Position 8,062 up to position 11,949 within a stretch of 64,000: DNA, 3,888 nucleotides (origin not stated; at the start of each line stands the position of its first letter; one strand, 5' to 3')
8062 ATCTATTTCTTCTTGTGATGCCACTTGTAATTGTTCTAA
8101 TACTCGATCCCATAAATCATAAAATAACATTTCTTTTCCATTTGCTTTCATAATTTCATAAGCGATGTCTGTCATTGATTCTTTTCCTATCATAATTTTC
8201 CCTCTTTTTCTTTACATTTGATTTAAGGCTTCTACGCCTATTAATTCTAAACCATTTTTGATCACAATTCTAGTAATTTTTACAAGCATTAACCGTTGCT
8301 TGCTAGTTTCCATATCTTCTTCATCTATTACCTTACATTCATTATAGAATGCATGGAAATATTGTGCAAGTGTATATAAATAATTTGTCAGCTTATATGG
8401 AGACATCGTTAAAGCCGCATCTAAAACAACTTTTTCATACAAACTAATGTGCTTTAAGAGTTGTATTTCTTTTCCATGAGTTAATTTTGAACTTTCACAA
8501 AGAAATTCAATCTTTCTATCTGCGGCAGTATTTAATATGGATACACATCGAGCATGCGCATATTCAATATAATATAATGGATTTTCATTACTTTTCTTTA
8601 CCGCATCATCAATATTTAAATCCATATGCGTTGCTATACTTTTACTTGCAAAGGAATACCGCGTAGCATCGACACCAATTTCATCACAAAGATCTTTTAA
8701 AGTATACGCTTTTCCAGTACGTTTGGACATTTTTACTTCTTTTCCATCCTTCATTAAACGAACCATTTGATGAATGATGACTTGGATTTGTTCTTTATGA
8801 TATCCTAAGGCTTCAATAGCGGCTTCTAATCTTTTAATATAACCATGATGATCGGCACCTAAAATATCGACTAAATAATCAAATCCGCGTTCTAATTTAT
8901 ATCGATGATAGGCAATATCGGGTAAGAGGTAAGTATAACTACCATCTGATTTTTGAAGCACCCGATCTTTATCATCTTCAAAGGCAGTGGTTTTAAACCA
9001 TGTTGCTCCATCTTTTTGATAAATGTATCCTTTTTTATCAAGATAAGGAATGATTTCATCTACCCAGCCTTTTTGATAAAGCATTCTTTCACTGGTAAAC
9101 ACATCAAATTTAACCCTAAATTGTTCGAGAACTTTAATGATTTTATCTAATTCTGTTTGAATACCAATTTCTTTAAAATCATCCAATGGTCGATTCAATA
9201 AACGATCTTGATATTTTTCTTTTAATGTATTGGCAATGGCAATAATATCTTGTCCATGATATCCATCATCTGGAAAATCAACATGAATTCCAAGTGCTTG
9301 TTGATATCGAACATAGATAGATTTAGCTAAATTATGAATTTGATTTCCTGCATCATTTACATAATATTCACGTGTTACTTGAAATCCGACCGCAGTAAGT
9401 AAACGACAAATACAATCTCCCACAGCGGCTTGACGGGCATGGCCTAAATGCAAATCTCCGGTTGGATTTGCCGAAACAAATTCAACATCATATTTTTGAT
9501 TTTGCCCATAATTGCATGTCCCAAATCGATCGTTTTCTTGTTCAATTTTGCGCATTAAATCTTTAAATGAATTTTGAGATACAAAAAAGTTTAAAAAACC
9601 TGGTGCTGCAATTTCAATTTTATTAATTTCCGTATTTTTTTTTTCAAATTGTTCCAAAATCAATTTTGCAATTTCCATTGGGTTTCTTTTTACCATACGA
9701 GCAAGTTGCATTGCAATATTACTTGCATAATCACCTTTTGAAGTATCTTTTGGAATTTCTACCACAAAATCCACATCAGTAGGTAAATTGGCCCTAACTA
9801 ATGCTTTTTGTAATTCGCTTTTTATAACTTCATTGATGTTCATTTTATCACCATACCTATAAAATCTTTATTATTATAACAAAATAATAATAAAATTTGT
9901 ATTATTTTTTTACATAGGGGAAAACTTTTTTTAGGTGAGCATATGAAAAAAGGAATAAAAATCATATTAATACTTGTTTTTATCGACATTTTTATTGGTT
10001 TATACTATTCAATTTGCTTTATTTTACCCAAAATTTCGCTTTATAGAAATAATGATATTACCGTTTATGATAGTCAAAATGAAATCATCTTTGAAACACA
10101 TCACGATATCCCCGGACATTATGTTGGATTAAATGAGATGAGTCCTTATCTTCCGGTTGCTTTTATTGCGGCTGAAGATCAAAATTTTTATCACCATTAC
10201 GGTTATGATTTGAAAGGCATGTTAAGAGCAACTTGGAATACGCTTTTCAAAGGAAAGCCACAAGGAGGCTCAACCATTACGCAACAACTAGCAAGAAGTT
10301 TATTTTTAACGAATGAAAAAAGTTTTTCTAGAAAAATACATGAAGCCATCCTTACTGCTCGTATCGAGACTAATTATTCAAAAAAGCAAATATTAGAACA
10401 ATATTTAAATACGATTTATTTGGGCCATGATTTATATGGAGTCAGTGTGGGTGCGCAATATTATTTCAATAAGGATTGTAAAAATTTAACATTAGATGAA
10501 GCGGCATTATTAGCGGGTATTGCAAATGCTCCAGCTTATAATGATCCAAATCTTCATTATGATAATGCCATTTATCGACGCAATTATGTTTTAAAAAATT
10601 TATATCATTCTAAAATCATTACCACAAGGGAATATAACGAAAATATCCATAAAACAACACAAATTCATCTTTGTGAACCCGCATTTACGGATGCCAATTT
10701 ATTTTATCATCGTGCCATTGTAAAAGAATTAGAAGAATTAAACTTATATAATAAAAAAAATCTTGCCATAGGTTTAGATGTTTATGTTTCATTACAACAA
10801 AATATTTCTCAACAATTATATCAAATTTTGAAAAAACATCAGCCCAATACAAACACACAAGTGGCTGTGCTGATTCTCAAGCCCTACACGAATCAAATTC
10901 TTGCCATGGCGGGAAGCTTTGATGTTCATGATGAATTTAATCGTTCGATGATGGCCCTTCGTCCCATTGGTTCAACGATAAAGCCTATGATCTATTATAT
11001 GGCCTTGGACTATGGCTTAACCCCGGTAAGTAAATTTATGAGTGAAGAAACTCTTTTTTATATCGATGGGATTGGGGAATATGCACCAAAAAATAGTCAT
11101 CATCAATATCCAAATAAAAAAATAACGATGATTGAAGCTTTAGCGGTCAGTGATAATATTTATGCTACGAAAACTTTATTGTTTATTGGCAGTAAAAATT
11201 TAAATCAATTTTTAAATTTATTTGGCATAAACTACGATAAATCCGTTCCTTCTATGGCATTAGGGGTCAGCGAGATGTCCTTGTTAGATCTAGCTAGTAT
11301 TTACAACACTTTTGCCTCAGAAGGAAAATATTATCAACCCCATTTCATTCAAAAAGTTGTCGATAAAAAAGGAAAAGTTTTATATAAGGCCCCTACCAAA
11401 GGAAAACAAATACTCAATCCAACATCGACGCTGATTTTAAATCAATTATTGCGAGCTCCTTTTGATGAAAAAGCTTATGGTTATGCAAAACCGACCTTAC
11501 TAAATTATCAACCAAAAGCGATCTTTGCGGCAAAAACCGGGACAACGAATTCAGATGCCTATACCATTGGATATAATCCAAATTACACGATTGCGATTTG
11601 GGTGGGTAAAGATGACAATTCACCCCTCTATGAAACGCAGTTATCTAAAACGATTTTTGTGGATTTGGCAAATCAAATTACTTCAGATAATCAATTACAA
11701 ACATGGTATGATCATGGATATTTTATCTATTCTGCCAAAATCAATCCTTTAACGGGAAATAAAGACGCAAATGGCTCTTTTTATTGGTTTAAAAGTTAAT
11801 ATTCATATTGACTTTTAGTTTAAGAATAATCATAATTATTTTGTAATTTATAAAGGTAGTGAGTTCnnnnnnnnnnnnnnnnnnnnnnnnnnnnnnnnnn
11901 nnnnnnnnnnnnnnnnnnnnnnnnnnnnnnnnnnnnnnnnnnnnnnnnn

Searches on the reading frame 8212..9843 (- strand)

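Call 71: search_protein_families(library=pfam, proteins=[window:8212-9843:-], max_evalue=0.00001)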
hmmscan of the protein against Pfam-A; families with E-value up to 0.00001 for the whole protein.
window:8212-9843:- (543 aa): 6 families
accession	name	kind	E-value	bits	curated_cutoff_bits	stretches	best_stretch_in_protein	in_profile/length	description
PF05746.21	DALR_1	-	1.1e-33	116.2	22.3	1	426-543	1-117/117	DALR anticodon binding domain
PF00750.26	tRNA-synt_1d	-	9e-27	94.4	23.3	1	110-389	14-298/349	tRNA synthetases class I (R), catalytic domain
PF03485.21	Arg_tRNA_synt_N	-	6.3e-23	81.6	21.5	1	5-88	5-85/85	Arginyl tRNA synthetase N terminal domain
PF09334.17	tRNA-synt_1g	-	1e-08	34.8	20.1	0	166-287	17-126/391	tRNA synthetases class I (M)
PF00133.28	tRNA-synt_1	-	4.3e-08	32.8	22.7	0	104-169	9-76/414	tRNA synthetases class I (I, L, M and V)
PF01406.26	tRNA-synt_1e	-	4.3e-06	26.7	27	0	129-290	21-138/301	tRNA synthetases class I (C) catalytic domain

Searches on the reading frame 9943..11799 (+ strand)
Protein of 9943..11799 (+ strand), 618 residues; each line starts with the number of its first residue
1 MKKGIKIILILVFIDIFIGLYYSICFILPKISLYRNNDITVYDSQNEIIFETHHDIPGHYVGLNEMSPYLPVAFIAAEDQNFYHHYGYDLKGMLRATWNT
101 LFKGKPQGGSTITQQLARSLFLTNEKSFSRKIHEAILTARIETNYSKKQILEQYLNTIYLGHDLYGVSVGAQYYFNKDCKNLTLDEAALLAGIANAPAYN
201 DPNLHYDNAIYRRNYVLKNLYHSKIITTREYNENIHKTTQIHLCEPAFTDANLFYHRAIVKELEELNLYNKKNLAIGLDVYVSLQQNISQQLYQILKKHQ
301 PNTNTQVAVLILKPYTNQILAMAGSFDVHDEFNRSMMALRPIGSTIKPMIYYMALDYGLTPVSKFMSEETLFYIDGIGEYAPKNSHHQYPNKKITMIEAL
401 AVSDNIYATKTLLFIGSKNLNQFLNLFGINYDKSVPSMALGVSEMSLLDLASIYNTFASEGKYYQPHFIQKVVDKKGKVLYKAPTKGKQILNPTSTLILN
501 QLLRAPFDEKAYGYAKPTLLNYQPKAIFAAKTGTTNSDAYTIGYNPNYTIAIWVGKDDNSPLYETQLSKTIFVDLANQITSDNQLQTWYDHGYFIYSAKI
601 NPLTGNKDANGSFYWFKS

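Call 71: search_protein_families(library=pfam, proteins=[window:9943-11799:+], max_evalue=0.00001)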
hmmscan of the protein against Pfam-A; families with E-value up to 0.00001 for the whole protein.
window:9943-11799:+ (618 aa): 2 families
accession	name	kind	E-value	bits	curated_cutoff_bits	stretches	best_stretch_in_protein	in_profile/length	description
PF00912.28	Transgly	-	3e-59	199.9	27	1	54-220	10-177/178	Transglycosylase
PF00905.27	Transpeptidase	-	3.7e-22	79.3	22.1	1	308-555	2-263/299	Penicillin binding protein transpeptidase domain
